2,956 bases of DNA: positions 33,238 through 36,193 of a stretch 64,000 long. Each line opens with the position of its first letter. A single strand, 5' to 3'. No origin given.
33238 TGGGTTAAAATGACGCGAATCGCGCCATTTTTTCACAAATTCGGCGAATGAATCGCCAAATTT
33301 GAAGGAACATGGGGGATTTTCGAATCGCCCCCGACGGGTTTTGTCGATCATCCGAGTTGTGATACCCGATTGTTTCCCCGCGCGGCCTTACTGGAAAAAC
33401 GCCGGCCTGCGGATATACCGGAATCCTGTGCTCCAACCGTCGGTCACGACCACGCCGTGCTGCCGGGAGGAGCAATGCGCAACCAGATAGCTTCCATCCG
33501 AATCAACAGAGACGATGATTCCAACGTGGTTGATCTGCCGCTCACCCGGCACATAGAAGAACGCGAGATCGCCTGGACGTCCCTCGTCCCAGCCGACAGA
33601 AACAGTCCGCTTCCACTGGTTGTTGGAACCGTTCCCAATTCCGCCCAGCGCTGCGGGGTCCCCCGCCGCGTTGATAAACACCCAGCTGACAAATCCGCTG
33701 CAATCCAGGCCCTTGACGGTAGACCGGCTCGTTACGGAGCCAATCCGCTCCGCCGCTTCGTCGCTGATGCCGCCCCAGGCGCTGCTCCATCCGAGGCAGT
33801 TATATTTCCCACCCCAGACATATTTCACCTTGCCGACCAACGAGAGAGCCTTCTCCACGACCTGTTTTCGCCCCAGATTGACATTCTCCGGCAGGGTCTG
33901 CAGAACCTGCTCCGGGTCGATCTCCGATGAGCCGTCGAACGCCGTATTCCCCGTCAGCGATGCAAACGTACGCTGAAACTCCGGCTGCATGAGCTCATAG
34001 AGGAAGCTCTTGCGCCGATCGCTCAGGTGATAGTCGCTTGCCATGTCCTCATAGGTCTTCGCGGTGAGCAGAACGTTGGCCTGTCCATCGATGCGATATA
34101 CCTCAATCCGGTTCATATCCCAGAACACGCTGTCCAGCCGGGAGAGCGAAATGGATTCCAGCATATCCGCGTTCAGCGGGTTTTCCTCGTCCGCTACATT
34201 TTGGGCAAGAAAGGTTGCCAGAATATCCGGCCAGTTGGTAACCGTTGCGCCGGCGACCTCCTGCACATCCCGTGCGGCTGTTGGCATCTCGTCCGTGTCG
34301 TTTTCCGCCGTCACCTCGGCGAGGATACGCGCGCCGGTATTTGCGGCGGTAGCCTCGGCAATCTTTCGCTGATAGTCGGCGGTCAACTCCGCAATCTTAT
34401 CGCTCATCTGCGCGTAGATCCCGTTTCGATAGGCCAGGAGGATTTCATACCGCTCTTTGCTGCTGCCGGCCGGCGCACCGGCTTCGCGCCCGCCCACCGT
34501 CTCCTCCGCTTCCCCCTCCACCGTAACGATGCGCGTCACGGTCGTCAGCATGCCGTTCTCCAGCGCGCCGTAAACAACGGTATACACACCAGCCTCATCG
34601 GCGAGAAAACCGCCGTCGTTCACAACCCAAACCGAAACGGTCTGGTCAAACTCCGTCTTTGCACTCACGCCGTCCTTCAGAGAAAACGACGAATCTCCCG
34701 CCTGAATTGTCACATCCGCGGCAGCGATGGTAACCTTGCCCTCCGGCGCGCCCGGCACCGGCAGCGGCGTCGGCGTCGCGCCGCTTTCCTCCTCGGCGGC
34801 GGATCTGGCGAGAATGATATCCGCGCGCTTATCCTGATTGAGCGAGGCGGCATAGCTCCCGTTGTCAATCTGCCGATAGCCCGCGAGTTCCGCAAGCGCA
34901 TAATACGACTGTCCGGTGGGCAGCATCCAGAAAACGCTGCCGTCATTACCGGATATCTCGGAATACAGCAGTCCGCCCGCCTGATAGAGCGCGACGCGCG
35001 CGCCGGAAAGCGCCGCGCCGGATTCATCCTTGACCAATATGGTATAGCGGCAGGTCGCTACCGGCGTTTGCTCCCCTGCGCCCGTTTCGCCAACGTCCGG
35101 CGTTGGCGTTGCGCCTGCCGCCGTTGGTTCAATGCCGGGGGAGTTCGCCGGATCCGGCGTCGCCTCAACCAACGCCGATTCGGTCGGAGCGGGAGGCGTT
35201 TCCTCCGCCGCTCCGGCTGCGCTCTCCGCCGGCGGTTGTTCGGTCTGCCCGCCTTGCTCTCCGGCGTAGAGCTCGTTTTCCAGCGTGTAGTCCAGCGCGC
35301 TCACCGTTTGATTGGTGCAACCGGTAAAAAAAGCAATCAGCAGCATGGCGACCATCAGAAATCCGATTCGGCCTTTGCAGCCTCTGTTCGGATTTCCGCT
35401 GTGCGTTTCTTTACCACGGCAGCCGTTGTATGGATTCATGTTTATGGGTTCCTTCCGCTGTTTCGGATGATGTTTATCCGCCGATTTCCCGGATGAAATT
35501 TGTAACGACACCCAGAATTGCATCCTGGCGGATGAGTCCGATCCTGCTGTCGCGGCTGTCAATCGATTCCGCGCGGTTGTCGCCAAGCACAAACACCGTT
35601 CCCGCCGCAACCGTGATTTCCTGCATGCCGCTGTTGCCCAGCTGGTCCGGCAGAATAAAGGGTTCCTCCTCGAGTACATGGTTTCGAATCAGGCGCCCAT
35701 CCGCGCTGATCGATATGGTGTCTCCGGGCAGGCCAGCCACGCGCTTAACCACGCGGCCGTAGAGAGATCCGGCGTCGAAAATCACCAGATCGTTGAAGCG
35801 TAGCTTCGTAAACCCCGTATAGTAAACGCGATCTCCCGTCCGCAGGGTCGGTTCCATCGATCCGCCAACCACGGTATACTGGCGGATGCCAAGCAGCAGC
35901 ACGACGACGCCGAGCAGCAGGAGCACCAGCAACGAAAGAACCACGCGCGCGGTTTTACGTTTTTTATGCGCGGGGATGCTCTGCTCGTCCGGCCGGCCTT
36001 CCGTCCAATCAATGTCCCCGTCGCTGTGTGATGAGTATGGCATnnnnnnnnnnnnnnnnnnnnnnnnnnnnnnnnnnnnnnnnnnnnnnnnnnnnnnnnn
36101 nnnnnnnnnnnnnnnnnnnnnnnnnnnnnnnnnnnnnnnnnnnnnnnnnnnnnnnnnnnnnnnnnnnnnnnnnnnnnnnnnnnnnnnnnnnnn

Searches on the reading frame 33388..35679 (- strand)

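Call 7: search_protein_families(library=pfam, proteins=[window:33388-35679:-], max_evalue=0.01)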
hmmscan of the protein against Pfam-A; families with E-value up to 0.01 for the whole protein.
window:33388-35679:- (763 aa): 4 families
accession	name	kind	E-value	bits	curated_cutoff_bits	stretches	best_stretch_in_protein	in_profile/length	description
PF05257.22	CHAP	-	3.1e-08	34.4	26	1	657-735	9-79/81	CHAP domain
PF00877.26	NLPC_P60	-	5.3e-07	30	23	1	628-740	12-87/105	NlpC/P60 family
PF13620.12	CarboxypepD_reg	-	0.00015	22.5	32.3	1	216-290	6-81/82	Carboxypeptidase regulatory-like domain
PF16403.11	Bact_surface_Ig-like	-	0.00016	22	27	1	321-387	7-71/71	Bacterial surface protein, Ig-like domain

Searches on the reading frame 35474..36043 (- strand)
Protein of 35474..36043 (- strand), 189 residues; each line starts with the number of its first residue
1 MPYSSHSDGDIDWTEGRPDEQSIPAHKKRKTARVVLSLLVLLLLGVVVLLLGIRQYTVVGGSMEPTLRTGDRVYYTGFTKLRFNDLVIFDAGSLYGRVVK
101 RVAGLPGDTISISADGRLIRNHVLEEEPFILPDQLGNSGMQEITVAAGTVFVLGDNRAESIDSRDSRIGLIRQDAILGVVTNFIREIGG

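Call 7: search_protein_families(library=pfam, proteins=[window:35474-36043:-], max_evalue=0.01)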
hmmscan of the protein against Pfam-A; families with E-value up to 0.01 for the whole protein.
window:35474-36043:- (189 aa): 2 families
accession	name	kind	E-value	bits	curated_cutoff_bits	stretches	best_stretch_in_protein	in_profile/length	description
PF10502.14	Peptidase_S26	-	8.5e-26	91.3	22.9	1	33-181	3-164/168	Signal peptidase, peptidase S26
PF00717.28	Peptidase_S24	-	0.0066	16.6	23.3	0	57-115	39-94/116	Peptidase S24-like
